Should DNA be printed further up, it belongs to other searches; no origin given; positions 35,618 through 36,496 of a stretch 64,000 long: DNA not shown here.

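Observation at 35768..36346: Possible split VgrG spike: a short VgrG on one operon and a detached beta-helix needle gene on the other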

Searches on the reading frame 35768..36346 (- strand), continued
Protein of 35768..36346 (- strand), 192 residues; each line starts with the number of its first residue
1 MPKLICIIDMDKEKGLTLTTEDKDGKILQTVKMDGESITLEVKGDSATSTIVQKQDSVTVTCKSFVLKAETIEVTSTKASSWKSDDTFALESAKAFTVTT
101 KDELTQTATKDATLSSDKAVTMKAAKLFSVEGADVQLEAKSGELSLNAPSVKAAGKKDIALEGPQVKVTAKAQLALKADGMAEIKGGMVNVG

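Call 79: search_solved_structures(query=A3, max_evalue=0.0001, show_alignments=3)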
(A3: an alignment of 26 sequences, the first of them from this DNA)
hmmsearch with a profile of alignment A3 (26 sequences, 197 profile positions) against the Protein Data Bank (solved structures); distinct sequences matched with E-value up to 0.0001: 3.
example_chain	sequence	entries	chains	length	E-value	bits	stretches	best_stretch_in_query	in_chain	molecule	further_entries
8gra_I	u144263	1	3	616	9.6e-08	35.5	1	54-165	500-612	Type VI secretion system spike protein VgrG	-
7b5h_AJ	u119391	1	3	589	8.6e-06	29.1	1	72-149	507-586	All3320 protein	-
6u9e_B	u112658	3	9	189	5.6e-05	26.4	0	14-164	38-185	VgrG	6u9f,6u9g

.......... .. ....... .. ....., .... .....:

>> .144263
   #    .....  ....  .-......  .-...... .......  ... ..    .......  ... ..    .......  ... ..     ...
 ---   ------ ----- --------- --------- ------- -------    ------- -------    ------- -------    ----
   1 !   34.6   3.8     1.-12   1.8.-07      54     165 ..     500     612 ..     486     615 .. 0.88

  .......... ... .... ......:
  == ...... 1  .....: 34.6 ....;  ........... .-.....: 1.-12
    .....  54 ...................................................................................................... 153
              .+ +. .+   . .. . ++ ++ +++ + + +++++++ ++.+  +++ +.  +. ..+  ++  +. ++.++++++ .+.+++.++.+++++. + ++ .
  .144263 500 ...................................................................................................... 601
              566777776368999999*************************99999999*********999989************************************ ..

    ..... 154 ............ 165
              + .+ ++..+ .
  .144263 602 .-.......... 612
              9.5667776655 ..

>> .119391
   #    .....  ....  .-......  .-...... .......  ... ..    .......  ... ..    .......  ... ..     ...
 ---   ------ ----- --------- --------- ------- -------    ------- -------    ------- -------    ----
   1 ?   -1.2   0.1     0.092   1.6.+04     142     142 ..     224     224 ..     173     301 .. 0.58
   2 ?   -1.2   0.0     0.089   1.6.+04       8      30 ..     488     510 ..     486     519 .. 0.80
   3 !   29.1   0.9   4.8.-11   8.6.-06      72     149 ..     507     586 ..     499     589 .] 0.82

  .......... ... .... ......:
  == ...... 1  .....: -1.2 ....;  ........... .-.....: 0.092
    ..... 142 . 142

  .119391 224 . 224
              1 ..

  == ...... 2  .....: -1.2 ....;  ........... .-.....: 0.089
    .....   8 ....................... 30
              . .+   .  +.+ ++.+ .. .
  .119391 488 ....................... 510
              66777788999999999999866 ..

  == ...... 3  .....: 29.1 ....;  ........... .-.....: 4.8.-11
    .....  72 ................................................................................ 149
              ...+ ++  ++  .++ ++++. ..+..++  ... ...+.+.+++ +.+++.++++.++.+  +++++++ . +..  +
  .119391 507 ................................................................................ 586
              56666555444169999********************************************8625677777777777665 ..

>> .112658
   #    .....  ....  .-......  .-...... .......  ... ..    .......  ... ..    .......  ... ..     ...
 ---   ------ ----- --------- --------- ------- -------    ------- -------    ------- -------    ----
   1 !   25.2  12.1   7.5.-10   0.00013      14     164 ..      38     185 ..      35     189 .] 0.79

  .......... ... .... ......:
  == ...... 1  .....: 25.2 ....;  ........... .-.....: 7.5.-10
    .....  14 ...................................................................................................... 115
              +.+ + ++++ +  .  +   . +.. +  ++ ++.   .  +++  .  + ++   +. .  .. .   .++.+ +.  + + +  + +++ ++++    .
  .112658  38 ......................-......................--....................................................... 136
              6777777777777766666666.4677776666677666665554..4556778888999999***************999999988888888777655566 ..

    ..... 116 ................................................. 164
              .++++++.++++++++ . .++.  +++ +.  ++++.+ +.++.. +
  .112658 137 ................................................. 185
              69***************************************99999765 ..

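Call 85: search_protein_families(library=pfam, alignment_id=A3, max_evalue=0.01)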
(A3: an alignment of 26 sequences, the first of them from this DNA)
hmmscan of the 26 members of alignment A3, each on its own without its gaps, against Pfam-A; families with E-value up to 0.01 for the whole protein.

A. member 1, seq(192 aa): 3 families
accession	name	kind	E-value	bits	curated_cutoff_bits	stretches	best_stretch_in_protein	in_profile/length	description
PF10106.14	DUF2345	-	8.1e-06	26.2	30.7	1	76-187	18-128/151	Uncharacterized protein conserved in bacteria (DUF2345)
PF04790.18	Sarcoglycan_1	-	0.00088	19.1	32.5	1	43-151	98-219/259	Sarcoglycan complex subunit protein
PF12059.13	DUF3540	-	0.00089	19.7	27.9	0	133-173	68-109/199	Protein of unknown function (DUF3540)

B. families by the number of members that match (of 26 scanned): 11 families
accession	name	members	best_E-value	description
PF10106.14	DUF2345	6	1.2e-06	Uncharacterized protein conserved in bacteria (DUF2345)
PF04790.18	Sarcoglycan_1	6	0.00017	Sarcoglycan complex subunit protein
PF12059.13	DUF3540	2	0.00089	Protein of unknown function (DUF3540)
PF21300.2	LbR_Ice_bind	1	6.2e-05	Grass antifreeze beta roll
PF04357.19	TamB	1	0.00052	TamB, inner membrane protein subunit of TAM complex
PF13895.12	Ig_2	1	0.0024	Immunoglobulin domain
PF04027.18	DUF371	1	0.0045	Domain of unknown function (DUF371)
PF03724.22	META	1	0.0047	META domain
PF04519.19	Bactofilin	1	0.0079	Polymer-forming cytoskeletal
PF15323.11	Ashwin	1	0.0085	Developmental protein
PF20050.4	DUF6452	1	0.0086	Family of unknown function (DUF6452)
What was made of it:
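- On Pfam DUF2345 (PF10106, VgrG C-terminal needle region): 6 of 26 family members hit it at E <= 0.01, best E 1.2e-6; the window member scores below threshold (call 85).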

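Call 87: search_protein_families(library=ncbifam, proteins=[window:35768-36346:-], max_evalue=0.01)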
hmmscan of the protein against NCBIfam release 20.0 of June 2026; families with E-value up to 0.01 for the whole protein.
window:35768-36346:- (192 aa): 1 family
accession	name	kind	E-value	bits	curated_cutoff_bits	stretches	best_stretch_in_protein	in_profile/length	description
NF041249.1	T6SS_TssI_Fran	equivalog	0.00017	21.6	100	0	7-142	7-137/163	type VI secretion system tip protein TssI/VgrG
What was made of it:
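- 35768..36346 (-): Needle subunit of the spike: a short VgrG of the Francisella type, 192 aa, all-beta and beta-helical. NCBIfam T6SS_TssI_Fran E 1.7e-4, below cutoff (call 87).
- Closest known: Francisella T6SSii central spike: PdpA. Same: The needle profile matches Francisella VgrG over nearly its whole length, and its only NCBIfam hit is the Francisella TssI model (calls 79, 87).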
